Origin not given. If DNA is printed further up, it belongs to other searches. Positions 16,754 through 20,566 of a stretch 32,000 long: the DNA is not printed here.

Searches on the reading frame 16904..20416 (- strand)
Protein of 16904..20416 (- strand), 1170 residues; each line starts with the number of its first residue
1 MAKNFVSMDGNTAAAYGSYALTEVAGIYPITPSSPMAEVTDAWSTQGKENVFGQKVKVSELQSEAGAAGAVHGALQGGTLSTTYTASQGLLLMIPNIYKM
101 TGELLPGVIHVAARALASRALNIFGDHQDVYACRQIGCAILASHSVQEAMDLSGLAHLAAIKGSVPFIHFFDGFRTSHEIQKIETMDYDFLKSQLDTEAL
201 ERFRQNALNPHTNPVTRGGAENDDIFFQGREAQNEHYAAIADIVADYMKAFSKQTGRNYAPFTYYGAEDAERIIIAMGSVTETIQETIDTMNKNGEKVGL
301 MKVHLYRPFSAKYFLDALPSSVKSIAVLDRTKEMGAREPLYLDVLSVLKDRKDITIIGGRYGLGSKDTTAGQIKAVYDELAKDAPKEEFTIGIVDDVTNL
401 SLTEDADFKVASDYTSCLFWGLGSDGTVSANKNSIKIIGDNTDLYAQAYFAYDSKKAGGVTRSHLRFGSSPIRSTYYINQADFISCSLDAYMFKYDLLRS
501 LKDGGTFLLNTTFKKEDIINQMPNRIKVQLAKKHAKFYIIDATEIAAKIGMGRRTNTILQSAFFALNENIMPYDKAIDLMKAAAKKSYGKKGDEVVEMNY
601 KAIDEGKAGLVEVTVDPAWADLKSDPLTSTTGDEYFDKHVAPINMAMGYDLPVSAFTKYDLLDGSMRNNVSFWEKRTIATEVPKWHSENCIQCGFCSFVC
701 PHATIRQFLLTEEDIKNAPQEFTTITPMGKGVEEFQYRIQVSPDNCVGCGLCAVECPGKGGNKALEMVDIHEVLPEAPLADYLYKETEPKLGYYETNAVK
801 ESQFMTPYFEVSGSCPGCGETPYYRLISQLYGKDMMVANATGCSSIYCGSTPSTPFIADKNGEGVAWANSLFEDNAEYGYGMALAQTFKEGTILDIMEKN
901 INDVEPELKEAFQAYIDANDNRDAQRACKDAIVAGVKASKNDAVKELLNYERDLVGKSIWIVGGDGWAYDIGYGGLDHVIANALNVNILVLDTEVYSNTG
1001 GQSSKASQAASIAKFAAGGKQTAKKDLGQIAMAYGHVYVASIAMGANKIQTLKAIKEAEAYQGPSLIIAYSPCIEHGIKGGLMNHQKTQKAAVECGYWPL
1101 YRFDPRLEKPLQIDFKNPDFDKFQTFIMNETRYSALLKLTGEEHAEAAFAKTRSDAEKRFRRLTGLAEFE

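Call 56: find_encoding_contigs(protein=window:16904-20416:-, flank=7000, max_places=10)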
Protein window:16904-20416:- (1170 aa): 5 contigs read that carry it; 5 places shown.
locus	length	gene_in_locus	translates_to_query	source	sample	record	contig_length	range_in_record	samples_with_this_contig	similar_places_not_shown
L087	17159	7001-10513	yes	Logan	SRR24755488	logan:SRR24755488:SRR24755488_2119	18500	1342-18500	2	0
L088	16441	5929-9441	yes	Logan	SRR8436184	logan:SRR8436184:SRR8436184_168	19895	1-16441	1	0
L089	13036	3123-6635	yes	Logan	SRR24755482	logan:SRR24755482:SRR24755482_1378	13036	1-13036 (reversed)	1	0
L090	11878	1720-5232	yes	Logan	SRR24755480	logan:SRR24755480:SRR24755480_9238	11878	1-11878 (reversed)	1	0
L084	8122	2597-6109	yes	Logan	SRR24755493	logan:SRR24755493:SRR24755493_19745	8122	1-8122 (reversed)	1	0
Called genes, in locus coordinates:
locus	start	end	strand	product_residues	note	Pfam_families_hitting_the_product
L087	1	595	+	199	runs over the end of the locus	PF19700:DUF6198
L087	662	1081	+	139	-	-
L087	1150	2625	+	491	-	PF03853:YjeF_N, PF01256:Carb_kinase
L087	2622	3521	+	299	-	-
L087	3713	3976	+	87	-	PF15566:Imm32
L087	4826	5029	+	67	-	-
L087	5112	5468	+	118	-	PF24722:DUF7674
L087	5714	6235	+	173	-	-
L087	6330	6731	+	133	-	-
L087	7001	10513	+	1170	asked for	PF01855:POR_N, PF17147:PFOR_II, PF01558:POR, PF10371:EKR (weak), PF12838:Fer4_7, PF13183:Fer4_8, PF13187:Fer4_9 (weak), PF02775:TPP_enzyme_C, +5 more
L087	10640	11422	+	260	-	PF00702:Hydrolase, PF08282:Hydrolase_3, PF05116:S6PP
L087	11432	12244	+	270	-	PF00702:Hydrolase (faint), PF05116:S6PP (faint), PF08282:Hydrolase_3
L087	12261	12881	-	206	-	PF01205:Impact_N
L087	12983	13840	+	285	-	PF02645:DegV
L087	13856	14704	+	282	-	PF02645:DegV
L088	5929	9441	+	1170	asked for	PF01855:POR_N, PF17147:PFOR_II, PF01558:POR, PF10371:EKR (weak), PF12838:Fer4_7, PF13183:Fer4_8, PF13187:Fer4_9 (weak), PF02775:TPP_enzyme_C, +5 more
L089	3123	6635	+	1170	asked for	PF01855:POR_N, PF17147:PFOR_II, PF01558:POR, PF10371:EKR (weak), PF12838:Fer4_7, PF13183:Fer4_8, PF13187:Fer4_9 (weak), PF02775:TPP_enzyme_C, +5 more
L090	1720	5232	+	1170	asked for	PF01855:POR_N, PF17147:PFOR_II, PF01558:POR, PF10371:EKR (weak), PF12838:Fer4_7, PF13183:Fer4_8, PF13187:Fer4_9 (weak), PF02775:TPP_enzyme_C, +5 more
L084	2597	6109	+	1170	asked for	PF01855:POR_N, PF17147:PFOR_II, PF01558:POR, PF10371:EKR (weak), PF12838:Fer4_7, PF13183:Fer4_8, PF13187:Fer4_9 (weak), PF02775:TPP_enzyme_C, +5 more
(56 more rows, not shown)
